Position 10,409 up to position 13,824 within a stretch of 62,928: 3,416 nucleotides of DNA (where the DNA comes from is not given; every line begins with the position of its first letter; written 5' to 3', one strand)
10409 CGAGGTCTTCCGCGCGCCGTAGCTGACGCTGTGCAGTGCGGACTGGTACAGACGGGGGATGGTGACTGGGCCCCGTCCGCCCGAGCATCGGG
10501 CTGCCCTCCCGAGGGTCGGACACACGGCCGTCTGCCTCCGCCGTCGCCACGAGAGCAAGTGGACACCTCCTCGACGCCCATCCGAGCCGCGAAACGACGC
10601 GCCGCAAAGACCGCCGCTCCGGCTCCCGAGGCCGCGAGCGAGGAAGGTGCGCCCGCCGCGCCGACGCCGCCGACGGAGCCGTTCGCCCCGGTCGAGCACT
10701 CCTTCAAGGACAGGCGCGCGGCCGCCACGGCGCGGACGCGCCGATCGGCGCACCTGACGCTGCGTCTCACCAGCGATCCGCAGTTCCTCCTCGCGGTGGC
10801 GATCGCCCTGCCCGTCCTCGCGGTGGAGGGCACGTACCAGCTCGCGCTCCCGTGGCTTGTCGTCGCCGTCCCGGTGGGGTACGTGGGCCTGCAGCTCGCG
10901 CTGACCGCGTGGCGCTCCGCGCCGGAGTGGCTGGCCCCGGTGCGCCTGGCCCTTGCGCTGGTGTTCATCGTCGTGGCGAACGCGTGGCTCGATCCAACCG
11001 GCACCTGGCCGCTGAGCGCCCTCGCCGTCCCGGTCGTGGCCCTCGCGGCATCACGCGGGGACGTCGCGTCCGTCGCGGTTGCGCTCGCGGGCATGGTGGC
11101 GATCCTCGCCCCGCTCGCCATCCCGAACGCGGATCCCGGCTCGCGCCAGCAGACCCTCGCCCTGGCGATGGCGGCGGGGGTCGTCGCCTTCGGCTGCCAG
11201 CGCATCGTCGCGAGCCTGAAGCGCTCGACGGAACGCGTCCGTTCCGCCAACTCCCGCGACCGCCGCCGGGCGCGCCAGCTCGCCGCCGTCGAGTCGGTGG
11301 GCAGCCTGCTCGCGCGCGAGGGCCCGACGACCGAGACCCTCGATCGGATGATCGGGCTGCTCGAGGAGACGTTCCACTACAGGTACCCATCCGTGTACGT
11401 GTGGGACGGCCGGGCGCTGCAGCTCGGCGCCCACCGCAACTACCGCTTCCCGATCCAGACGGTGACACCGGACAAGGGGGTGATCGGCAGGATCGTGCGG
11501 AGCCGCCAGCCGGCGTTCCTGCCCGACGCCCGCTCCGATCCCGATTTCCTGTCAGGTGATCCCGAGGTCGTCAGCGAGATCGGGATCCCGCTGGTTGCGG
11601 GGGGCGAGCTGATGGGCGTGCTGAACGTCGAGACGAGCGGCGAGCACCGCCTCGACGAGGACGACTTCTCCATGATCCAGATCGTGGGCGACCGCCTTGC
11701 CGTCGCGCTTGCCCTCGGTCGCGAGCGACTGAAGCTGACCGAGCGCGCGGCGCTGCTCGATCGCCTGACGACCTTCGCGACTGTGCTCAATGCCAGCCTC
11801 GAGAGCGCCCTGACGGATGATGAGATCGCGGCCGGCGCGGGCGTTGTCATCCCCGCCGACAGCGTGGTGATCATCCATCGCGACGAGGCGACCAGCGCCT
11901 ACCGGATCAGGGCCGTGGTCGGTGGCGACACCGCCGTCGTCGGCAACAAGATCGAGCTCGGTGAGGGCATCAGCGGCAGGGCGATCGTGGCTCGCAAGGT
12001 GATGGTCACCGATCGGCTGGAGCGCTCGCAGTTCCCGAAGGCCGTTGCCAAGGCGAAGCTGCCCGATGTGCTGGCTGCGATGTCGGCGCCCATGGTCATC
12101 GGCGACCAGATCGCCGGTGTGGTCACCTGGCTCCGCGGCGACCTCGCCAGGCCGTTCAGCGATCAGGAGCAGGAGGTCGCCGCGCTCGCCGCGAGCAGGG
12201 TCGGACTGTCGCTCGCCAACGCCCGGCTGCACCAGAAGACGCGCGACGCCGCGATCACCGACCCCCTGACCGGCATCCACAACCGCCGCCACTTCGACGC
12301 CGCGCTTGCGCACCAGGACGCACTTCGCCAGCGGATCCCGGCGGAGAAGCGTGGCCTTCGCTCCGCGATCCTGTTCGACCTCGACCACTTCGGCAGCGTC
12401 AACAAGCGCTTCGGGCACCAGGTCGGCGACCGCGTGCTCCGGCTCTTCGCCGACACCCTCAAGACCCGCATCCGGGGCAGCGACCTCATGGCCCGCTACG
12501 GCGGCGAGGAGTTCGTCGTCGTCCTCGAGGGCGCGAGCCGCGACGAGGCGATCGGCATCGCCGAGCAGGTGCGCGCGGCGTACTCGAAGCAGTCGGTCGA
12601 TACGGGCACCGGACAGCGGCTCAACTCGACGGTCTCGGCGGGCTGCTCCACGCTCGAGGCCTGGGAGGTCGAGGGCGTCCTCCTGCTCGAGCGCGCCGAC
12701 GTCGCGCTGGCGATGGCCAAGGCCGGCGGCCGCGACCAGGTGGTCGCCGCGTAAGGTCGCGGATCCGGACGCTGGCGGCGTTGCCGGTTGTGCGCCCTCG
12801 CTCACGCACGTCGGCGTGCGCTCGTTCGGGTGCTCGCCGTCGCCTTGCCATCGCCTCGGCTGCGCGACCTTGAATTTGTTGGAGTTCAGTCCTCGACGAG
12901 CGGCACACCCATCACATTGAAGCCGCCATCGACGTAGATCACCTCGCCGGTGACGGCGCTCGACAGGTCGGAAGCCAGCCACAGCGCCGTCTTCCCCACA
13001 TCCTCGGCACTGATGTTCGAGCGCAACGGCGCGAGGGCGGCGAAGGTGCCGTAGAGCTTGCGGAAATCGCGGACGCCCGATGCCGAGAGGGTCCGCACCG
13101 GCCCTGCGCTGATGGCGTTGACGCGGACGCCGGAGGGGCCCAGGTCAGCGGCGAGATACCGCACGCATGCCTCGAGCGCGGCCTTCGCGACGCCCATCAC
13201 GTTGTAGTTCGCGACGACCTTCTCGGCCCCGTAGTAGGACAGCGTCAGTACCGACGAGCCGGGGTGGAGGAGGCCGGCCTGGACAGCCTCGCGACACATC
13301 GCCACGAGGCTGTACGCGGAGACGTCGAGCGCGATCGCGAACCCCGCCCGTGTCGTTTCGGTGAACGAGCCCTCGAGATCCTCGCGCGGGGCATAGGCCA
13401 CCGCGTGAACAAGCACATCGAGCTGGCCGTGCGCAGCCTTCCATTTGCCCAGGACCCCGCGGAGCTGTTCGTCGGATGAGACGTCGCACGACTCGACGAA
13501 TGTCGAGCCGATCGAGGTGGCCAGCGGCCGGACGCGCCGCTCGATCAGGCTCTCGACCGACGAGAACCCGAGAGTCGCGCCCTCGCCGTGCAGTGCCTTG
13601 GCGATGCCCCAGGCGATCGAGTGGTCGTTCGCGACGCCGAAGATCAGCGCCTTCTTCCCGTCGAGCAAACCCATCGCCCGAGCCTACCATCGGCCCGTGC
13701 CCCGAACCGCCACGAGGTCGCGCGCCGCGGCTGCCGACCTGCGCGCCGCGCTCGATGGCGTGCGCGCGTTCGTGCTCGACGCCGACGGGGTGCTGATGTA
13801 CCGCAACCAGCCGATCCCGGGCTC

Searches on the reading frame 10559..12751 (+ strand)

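Call 75: search_protein_families(library=pfam, proteins=[window:10559-12751:+], max_evalue=0.0001)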
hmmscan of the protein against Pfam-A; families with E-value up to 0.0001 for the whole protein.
window:10559-12751:+ (731 aa): 4 families
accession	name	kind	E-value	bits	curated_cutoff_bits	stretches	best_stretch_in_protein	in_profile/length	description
PF00990.26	GGDEF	-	2e-33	115.9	23.8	1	565-727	1-161/161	Diguanylate cyclase, GGDEF domain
PF13185.12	GAF_2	-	1.4e-22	80.8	28.6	2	259-384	6-135/136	GAF domain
PF01590.32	GAF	-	1.5e-20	74.5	22.4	1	258-384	3-133/133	GAF domain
PF13492.12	GAF_3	-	8.7e-09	36.3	27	0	279-385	24-128/129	GAF domain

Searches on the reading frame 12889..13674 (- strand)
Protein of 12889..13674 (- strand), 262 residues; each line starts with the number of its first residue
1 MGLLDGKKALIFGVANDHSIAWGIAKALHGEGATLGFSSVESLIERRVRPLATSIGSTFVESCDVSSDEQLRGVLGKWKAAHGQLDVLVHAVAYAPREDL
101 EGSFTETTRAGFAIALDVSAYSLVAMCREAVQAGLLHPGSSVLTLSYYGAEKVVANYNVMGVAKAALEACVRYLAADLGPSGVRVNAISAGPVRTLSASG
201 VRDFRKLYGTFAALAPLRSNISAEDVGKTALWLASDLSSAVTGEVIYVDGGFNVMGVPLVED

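Call 75: search_protein_families(library=pfam, proteins=[window:12889-13674:-], max_evalue=0.0001)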
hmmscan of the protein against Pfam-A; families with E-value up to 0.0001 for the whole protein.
window:12889-13674:- (262 aa): 2 families
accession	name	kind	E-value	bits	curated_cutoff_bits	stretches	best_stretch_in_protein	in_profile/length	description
PF13561.12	adh_short_C2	-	1.3e-82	277.4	27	1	13-253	1-236/236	Enoyl-(Acyl carrier protein) reductase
PF00106.31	adh_short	-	2.4e-16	60.2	26.6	1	17-201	9-190/195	short chain dehydrogenase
